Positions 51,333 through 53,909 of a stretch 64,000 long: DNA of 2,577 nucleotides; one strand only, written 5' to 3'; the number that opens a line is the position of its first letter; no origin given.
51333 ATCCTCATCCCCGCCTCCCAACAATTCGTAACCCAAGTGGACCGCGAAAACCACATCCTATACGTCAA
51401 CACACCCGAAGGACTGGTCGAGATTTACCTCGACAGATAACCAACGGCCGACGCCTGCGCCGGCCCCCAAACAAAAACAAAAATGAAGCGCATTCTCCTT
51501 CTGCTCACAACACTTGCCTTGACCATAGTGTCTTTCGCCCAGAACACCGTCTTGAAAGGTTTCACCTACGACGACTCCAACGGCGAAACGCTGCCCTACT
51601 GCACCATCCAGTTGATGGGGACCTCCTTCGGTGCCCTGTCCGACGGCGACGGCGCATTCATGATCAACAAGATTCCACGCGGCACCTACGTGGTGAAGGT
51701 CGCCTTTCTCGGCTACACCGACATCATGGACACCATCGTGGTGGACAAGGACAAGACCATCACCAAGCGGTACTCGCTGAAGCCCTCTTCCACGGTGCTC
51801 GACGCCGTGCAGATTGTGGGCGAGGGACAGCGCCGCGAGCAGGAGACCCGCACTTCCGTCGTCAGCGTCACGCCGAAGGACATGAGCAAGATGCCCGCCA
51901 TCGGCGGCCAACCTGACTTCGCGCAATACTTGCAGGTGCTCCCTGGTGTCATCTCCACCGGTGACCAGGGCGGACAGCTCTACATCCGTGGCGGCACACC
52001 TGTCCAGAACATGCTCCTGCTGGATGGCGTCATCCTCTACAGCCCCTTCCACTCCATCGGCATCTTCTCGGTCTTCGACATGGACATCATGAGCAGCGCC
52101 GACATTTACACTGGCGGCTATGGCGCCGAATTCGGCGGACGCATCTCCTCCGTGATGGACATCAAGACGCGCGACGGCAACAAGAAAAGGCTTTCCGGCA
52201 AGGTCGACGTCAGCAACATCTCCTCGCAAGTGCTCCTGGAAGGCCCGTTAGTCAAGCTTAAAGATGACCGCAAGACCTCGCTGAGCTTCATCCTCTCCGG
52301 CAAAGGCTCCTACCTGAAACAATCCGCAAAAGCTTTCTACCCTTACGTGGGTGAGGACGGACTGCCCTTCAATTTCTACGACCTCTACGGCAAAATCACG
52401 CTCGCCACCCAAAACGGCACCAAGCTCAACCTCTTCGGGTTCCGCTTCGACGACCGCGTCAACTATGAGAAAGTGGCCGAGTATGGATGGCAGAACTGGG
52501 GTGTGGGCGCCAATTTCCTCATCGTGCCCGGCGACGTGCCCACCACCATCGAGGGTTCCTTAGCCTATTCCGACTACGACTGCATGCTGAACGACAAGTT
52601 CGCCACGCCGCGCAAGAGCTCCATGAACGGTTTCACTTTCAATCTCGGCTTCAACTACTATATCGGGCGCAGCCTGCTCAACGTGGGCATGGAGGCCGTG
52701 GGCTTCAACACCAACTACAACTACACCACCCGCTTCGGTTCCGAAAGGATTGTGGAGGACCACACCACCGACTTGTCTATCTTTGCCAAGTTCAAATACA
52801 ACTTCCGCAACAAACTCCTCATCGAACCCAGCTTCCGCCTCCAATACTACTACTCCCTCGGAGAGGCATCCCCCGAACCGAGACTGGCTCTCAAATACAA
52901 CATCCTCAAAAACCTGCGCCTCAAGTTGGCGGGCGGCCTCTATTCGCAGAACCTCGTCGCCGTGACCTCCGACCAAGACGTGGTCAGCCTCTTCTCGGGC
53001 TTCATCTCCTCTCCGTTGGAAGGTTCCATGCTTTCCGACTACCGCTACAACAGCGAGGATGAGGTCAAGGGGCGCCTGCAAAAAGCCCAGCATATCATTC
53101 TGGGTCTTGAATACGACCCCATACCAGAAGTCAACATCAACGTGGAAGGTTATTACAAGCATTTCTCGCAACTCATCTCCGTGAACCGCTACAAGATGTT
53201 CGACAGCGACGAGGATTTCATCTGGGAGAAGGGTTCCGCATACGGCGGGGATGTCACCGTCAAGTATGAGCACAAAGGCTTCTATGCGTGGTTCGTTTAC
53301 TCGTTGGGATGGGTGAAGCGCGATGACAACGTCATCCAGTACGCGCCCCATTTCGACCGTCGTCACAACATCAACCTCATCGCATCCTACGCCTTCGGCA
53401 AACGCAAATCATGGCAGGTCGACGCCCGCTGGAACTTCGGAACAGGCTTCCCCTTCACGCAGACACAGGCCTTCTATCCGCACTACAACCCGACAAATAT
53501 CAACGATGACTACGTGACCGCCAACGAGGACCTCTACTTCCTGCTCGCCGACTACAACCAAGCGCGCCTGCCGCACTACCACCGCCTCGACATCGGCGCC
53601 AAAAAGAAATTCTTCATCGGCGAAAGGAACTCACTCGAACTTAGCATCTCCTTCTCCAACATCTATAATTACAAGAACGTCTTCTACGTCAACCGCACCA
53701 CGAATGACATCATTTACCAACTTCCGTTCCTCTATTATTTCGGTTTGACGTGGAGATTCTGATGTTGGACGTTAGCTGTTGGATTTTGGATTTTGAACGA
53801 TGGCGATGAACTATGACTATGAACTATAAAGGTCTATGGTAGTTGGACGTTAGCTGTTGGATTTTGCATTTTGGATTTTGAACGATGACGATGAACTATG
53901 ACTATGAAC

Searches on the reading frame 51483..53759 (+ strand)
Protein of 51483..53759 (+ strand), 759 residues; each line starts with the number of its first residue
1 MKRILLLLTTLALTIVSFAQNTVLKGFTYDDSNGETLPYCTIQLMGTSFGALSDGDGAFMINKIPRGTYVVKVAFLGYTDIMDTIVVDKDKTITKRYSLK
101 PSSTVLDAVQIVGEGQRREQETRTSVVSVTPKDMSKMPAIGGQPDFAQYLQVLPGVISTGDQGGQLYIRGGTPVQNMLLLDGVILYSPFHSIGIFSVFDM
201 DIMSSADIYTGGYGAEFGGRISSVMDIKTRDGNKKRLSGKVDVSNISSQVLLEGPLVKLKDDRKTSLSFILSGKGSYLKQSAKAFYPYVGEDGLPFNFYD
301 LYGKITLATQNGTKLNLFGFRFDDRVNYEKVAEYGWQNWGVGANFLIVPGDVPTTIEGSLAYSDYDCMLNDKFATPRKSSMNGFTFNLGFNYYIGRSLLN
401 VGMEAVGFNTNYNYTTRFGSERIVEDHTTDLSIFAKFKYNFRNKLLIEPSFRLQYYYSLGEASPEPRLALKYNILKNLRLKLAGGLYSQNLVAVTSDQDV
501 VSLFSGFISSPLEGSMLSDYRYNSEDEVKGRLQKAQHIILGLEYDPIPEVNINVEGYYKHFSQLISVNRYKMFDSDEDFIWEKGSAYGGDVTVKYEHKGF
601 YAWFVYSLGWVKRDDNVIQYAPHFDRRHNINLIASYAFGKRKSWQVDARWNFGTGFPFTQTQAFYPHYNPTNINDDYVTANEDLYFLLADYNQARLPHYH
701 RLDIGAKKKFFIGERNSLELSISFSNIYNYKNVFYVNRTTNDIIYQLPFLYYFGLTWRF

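Call 28: search_protein_families(library=pfam, proteins=[window:51483-53759:+], max_evalue=0.001)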
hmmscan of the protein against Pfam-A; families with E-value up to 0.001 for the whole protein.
window:51483-53759:+ (759 aa): 4 families
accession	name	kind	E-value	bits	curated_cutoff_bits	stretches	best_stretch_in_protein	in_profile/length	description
PF13715.12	CarbopepD_reg_2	-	2e-15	57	32.2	1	25-110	2-87/88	CarboxypepD_reg-like domain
PF07715.20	Plug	-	3.2e-10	40.9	23.9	1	120-220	3-102/107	TonB-dependent Receptor Plug Domain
PF13620.12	CarboxypepD_reg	-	2.4e-08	34.6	32.3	1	25-94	3-76/82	Carboxypeptidase regulatory-like domain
PF08308.17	PEGA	-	0.00035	20.8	20.8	0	60-102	28-70/71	PEGA domain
